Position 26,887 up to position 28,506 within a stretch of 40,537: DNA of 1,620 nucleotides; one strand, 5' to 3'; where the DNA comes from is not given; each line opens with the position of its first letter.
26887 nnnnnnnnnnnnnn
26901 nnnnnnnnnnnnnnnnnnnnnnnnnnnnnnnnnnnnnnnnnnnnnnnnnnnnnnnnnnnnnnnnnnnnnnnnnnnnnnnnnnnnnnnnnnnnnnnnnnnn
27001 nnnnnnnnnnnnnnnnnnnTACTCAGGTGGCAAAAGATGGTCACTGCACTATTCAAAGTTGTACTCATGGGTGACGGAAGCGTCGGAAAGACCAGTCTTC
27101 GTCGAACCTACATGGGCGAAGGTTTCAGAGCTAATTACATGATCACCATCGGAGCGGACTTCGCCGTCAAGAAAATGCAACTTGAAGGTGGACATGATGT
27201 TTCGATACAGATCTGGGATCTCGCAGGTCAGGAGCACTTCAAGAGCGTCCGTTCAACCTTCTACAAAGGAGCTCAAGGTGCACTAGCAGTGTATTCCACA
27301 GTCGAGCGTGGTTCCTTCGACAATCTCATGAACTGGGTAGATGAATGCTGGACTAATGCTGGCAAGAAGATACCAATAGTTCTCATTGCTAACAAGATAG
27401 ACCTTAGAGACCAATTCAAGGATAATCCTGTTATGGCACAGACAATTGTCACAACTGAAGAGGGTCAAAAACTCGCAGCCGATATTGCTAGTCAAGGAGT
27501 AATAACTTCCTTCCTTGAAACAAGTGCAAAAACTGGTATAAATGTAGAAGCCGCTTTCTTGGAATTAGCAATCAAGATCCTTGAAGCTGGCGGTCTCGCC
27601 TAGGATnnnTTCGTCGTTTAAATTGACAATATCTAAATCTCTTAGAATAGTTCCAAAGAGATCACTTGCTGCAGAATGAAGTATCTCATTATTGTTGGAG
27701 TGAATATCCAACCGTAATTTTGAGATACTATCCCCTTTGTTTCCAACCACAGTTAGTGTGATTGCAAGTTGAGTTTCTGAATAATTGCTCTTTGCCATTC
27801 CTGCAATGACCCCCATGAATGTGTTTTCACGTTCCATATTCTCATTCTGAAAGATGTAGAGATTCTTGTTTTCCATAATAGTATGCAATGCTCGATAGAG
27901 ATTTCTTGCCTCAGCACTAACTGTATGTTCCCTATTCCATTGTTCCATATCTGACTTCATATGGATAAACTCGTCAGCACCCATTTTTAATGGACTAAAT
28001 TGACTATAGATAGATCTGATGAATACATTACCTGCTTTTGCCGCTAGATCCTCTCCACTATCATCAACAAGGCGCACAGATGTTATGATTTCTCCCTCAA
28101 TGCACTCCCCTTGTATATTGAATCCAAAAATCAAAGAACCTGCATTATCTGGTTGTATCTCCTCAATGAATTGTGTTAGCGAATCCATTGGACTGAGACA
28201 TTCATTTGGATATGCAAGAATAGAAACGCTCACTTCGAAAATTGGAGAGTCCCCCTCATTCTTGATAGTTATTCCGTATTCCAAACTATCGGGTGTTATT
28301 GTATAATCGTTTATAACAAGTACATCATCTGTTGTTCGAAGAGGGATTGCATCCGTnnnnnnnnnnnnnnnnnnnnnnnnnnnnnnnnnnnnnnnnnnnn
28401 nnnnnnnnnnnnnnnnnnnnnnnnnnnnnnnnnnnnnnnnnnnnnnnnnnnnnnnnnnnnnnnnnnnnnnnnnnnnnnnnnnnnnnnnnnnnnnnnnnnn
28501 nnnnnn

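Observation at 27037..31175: Two Rab-like GTPases, a HEAT protein, a WD40 protein and a Roadblock protein form a compact candidate GTPase-switch/scaffold module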

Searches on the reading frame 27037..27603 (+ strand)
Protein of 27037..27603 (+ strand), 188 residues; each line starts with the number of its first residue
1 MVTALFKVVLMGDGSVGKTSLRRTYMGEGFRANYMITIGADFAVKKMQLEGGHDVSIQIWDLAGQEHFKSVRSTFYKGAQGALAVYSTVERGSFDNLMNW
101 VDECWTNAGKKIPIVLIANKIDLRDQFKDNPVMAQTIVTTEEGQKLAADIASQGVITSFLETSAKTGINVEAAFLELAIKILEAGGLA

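Call 3: search_protein_families(library=pfam, proteins=[window:27037-27603:+], max_evalue=0.01)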
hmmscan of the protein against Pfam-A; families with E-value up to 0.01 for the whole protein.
window:27037-27603:+ (188 aa): 6 families
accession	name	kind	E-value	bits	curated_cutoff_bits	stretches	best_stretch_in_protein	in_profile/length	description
PF00071.28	Ras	-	2.5e-46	157.7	21.6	1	7-182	1-161/162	Ras family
PF08477.19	Roc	-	1.5e-29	103.1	27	1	7-122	1-119/119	Ras of Complex, Roc, domain of DAPkinase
PF00025.27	Arf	-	3.6e-09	36.8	22.3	1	6-136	15-140/174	ADP-ribosylation factor family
PF00009.33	GTP_EFTU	-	5.8e-07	29.7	26.5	1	44-182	59-186/188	Elongation factor Tu GTP binding domain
PF04670.18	Gtr1_RagA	-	2.8e-06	27.4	22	1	7-70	1-63/232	Gtr1/RagA G protein conserved region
PF01926.29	MMR_HSR1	-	0.00018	22.1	21.9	1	7-120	1-113/113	50S ribosome-binding GTPase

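Call 11: search_solved_structures(query=window:27037-27603:+, max_evalue=1e-10)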
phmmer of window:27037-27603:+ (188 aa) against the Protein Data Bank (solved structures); distinct sequences matched with E-value up to 1e-10: 724 (the best 60 are shown).
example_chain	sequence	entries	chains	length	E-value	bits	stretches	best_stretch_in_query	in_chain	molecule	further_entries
7ezb_A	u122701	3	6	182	3.4e-38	134.6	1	6-181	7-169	Thorarchaeota Rab | Chains: A,B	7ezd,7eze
6yx5_A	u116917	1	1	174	1.9e-32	115.9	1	4-180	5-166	Ras-related protein Rab-8A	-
3qbt_A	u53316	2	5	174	1.9e-32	115.9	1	4-180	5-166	Ras-related protein Rab-8A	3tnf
6zsi_A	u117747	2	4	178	2.3e-32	115.7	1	5-180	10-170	Ras-related protein Rab-8A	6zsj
6stf_A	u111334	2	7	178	2.3e-32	115.6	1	4-180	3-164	Ras-related protein Rab-8A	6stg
4lhv_A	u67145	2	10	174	2.3e-32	115.6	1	5-180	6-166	Ras-related protein Rab-8A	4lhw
7bwt_B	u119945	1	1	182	2.5e-32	115.6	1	5-180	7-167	Ras-related protein Rab-8A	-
2fu5_C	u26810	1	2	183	2.5e-32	115.5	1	5-180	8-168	Ras-related protein Rab-8A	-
4lhx_A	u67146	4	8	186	2.7e-32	115.5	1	5-180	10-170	Ras-related protein Rab-8A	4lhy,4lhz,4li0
5szi_A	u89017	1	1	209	3.9e-32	114.9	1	5-180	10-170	Ras-related protein Rab-8A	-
2rhd_A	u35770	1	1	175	4.3e-32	114.8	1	5-181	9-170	Small GTP binding protein rab1a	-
4phf_A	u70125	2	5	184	1.3e-31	113.2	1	5-183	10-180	GTP-binding protein YPT7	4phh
1ky2_A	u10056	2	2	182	1.8e-31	112.8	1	5-183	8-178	GTP-BINDING PROTEIN YPT7P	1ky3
9ikq_A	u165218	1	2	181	2.3e-31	112.4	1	5-180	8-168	Ras-related protein Rab-8A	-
9m0o_D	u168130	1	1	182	2.4e-31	112.3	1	5-180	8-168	Ras-related protein Rab-8A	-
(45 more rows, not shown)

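Call 26: find_related_loci(query=window:27037-27603:+, collection=genome_contigs, flank=8000)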
Query window:27037-27603:+ (188 aa) in genome_contigs; peptide patterns used: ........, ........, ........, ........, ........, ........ (x = any residue, [..] = any of these).
294 stretches matched a pattern; 87 encode a relative of the query (tblastn E <= 1e-3); the best 80 are kept; 79 distinct loci.
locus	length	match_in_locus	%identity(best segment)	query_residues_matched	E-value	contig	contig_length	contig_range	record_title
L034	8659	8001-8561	98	1-187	1e-122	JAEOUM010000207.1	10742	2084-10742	MAG: Candidatus Thorarchaeota archaeon isolate FT5_021 k127_60680727, whole genome shotgun sequence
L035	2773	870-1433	96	1-188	5e-126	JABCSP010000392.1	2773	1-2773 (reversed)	MAG: Candidatus Thorarchaeota archaeon isolate HM4_26_B25 NODE_24124_length_2773_cov_0.243386, whole genome shotgun sequ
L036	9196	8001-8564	96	1-188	5e-121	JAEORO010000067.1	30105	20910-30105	MAG: Candidatus Thorarchaeota archaeon isolate MP5_2600 k127_9253822, whole genome shotgun sequence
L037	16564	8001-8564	95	1-188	8e-121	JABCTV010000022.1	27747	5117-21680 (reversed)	MAG: Candidatus Thorarchaeota archaeon isolate HM6_B34 NODE_628_length_27747_cov_0.591166, whole genome shotgun sequence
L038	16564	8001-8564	96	1-188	9e-121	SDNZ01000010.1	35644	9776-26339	MAG: Candidatus Thorarchaeota archaeon isolate AMARA_8 AMARA-sed17-2188, whole genome shotgun sequence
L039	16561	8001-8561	96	1-187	4e-120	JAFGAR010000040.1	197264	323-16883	MAG: Candidatus Thorarchaeota archaeon isolate Zod_maxbin.0292 k87_1181577, whole genome shotgun sequence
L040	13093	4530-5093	95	1-188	5e-120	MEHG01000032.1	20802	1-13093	MAG: Candidatus Thorarchaeota archaeon AB_25 ThorAB25_contig000032, whole genome shotgun sequence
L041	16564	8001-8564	95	1-188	5e-120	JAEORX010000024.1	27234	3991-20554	MAG: Candidatus Thorarchaeota archaeon isolate Yap200.bin7.15 contig_4194, whole genome shotgun sequence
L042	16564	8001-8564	95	1-188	2e-119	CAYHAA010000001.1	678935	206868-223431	MAG TPA_asm: uncultured archaeon isolate ERP119294_co1_301 genome assembly, contig: NODE_6_length_678935_cov_67.755798,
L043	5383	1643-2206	95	1-188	1e-119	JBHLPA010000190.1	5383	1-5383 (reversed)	MAG: Promethearchaeota archaeon isolate DZ3S.355 DZ3S.355@66315, whole genome shotgun sequence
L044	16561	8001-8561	95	1-187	3e-119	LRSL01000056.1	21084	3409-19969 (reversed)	MAG: Candidatus Thorarchaeota archaeon SMTZ1-45 WOR1_30_36_2363, whole genome shotgun sequence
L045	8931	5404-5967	94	1-188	8e-119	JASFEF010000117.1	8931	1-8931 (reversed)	MAG: Candidatus Thorarchaeota archaeon isolate D0606M12metaG_Bin_135 D0606M12metaG_FD_scaffold_1916_c2, whole genome sho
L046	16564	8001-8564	95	1-188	9e-119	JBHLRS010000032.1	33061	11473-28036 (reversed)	MAG: Candidatus Thorarchaeota archaeon isolate TM1S.264 TM1S.264@1727, whole genome shotgun sequence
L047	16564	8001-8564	95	1-188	7e-119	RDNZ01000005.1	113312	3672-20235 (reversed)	MAG: Candidatus Thorarchaeota archaeon isolate DZG_bin1.115 NODE_5_length_113312_cov_10.667364, whole genome shotgun seq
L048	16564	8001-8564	94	1-188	2e-118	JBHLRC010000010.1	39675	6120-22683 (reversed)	MAG: Candidatus Thorarchaeota archaeon isolate QM2B.38 QM2B.38@614, whole genome shotgun sequence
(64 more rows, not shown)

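Call 76: search_protein_families(library=ncbifam, proteins=[window:27037-27603:+], max_evalue=0.001)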
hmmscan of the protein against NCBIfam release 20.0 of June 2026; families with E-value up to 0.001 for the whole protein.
window:27037-27603:+ (188 aa): 1 family
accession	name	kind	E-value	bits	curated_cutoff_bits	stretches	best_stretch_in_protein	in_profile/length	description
TIGR00231.1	small_GTP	domain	2.9e-21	75.9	42.5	1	5-174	3-159/164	GTP-binding protein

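Call 93: search_protein_families(library=padloc, proteins=[window:27037-27603:+], max_evalue=0.001)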
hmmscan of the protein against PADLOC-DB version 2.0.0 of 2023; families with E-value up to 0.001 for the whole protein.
window:27037-27603:+ (188 aa): 0 families

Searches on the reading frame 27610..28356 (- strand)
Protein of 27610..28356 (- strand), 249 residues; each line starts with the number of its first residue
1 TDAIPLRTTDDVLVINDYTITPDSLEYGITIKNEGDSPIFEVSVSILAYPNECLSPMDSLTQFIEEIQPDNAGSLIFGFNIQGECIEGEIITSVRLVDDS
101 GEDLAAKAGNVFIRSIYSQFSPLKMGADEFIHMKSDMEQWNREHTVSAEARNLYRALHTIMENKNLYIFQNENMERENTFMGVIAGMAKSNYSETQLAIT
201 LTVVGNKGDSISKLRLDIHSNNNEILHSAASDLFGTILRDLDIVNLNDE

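Call 69: search_protein_representatives(alignment_id=A4)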
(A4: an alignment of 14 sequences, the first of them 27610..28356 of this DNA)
Query: 14 sequences, 247 profile positions. Proteins with E-value up to 0.001 (for the whole library): 294; up to 1e-10: 169; up to 1e-30: 29. The best 150 are listed.
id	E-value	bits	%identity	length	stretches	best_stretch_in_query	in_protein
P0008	2.0e-123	426.7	-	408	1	1-247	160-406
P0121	4.9e-76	271.4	-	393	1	2-240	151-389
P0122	8.5e-75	267.4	-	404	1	2-240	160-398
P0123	1.3e-74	266.8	-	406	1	4-239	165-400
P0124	1.2e-73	263.6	-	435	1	2-240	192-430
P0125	5.7e-73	261.4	-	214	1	31-241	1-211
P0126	3.2e-70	252.4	-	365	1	1-242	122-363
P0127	6.6e-70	251.4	-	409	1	3-239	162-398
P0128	6.3e-65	235.1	-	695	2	9-227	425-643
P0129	1.1e-57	211.4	-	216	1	29-239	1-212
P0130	3.3e-55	203.2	-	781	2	22-234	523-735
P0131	6.5e-55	202.3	-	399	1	2-241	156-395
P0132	1.3e-51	191.4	-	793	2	21-236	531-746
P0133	1.1e-50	188.4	-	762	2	19-237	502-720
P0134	3.9e-48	180.1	-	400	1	2-238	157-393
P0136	9.9e-39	149.3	-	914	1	8-238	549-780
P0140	7.0e-32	126.8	-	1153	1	11-235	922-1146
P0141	9.4e-32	126.4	-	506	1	6-238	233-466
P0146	4.1e-31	124.3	-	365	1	9-230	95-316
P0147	6.4e-31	123.7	-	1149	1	8-239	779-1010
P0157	3.0e-28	114.9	-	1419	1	7-238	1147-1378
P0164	1.9e-27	112.3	-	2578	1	20-238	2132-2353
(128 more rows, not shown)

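Call 70: search_protein_families(library=pfam, proteins=[P0128, P0130, P0136, P0140, P0147, P0157, P0164, P0141, P0146], max_evalue=0.01)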
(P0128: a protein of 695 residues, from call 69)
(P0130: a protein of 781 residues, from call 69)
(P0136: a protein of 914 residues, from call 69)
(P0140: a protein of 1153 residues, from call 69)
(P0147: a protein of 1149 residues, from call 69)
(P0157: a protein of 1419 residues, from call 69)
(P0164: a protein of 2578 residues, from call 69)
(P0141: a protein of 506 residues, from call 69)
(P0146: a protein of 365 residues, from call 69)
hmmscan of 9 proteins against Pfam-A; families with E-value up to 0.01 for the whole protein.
P0128 (695 aa): 3 families
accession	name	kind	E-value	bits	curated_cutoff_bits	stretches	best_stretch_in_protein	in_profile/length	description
PF02591.20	Zn_ribbon_9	-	0.00033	21.1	29.1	0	657-686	1-31/33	C4-type zinc ribbon domain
PF02892.21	zf-BED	-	0.0055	17.1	20.6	0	675-689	13-27/44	BED zinc finger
PF12773.13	DZR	-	0.0087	16.6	27.3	0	347-381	12-35/45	Double zinc ribbon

P0130 (781 aa): 0 families

P0136 (914 aa): 0 families

P0140 (1153 aa): 3 families
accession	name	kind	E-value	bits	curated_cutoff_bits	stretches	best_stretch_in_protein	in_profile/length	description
PF13229.12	Beta_helix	-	1.8e-57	193.8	25.9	5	555-660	8-122/158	Right handed beta helix region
PF05048.19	NosD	-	5.4e-47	160.4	23.6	4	576-750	25-212/212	Periplasmic copper-binding protein (NosD)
PF12708.12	Pect-lyase_RHGA_epim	-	0.002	18.4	27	1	77-164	124-209/213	Rhamnogalacturonase A/epimerase, pectate lyase-like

P0147 (1149 aa): 3 families
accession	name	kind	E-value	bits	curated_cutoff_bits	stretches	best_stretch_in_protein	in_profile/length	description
PF08309.17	LVIVD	-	3.1e-122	398.1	20.2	14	44-78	2-36/42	LVIVD repeat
PF09826.15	Beta_propel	-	1.1e-06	28.3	22.4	0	310-548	19-217/495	Beta propeller domain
PF16819.11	DUF5074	-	0.0016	18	27.2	0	338-414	92-171/353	Domain of unknown function (DUF5074)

P0157 (1419 aa): 3 families
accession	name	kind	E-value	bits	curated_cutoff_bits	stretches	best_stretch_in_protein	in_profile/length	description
PF06739.17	SBBP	-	8.1e-44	147.7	20.5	6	376-411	2-38/38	Beta-propeller repeat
PF25778.1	DUF7948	-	8.9e-27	95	27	1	123-310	1-214/214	Domain of unknown function (DUF7948)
PF18884.5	TSP3_bac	-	1.7e-21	76.1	25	4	1039-1060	1-21/22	Bacterial TSP3 repeat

P0164 (2578 aa): 4 families
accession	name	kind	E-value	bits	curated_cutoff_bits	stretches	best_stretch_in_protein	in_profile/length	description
PF13517.12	FG-GAP_3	-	4.1e-11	43.8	26.9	4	469-535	1-60/61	FG-GAP-like repeat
PF19077.6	Big_13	-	5.7e-09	36.8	27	2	909-969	42-102/102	Bacterial Ig-like domain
PF17957.7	Big_7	-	4.7e-07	30.8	24.1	0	1466-1530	1-62/70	Bacterial Ig domain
PF13750.12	Big_3_3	-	0.0039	17.3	27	0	935-986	7-60/157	Bacterial Ig-like domain (group 3)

P0141 (506 aa): 0 families

P0146 (365 aa): 0 families

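Call 74: list_cluster_members(proteins=[P0121, P0126, P0128, P0136, P0140, P0141, P0146, P0147, P0157, P0164])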
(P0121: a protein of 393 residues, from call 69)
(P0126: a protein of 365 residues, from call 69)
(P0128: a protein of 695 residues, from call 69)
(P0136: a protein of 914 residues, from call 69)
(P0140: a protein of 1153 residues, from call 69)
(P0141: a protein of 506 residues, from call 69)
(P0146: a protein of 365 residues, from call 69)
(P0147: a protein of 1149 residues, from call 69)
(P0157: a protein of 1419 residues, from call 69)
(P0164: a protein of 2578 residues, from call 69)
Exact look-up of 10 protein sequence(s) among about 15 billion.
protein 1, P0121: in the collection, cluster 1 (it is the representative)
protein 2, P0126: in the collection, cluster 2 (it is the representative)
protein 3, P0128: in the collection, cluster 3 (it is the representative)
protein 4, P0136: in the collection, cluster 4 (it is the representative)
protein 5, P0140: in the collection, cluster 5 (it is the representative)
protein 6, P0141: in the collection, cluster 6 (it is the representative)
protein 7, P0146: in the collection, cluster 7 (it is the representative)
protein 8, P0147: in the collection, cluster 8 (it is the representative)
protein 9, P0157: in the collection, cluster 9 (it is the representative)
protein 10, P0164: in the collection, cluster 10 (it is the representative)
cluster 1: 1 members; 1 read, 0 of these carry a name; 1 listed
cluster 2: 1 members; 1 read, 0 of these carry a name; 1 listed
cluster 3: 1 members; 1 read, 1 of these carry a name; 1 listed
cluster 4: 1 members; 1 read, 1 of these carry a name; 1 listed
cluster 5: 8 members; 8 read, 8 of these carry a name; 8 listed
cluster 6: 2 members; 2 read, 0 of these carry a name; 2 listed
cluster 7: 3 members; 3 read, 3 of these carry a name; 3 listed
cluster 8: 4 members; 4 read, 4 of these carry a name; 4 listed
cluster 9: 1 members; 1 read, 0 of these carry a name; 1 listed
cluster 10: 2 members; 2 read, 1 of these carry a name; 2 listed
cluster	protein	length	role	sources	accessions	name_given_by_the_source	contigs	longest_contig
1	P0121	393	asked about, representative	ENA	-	-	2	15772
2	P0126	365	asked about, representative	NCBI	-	-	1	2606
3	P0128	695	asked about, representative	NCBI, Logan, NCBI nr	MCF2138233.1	MAG: hypothetical protein K9W43_13460 [Candidatus Thorarchaeota archaeon] | hypothetical protein [Candidatus Thorarchaeota archaeon]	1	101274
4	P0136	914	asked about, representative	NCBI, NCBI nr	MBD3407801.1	MAG: hypothetical protein GF411_16905 [Candidatus Lokiarchaeota archaeon] | hypothetical protein [Candidatus Lokiarchaeota archaeon]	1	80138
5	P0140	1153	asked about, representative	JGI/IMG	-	parallel beta-helix repeat protein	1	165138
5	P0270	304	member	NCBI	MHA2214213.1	MAG: right-handed parallel beta-helix repeat-containing protein, partial [Candidatus ...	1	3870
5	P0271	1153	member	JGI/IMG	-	parallel beta-helix repeat protein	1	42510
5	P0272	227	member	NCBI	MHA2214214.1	MAG: right-handed parallel beta-helix repeat-containing protein, partial [Candidatus ...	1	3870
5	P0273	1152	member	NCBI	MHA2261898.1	MAG: right-handed parallel beta-helix repeat-containing protein [Candidatus Thorarchaeota ...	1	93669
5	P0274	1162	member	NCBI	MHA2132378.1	MAG: right-handed parallel beta-helix repeat-containing protein [Candidatus Thorarchaeota ...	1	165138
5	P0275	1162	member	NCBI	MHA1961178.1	MAG: right-handed parallel beta-helix repeat-containing protein [Candidatus Thorarchaeota ...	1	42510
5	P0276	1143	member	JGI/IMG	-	parallel beta-helix repeat protein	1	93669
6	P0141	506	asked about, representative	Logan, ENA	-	-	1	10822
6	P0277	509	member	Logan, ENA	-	-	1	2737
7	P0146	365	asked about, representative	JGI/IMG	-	DNA-directed RNA polymerase subunit RPC12/RpoP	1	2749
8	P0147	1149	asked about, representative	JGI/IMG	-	hypothetical protein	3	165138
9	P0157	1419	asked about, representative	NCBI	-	-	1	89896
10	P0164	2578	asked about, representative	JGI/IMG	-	-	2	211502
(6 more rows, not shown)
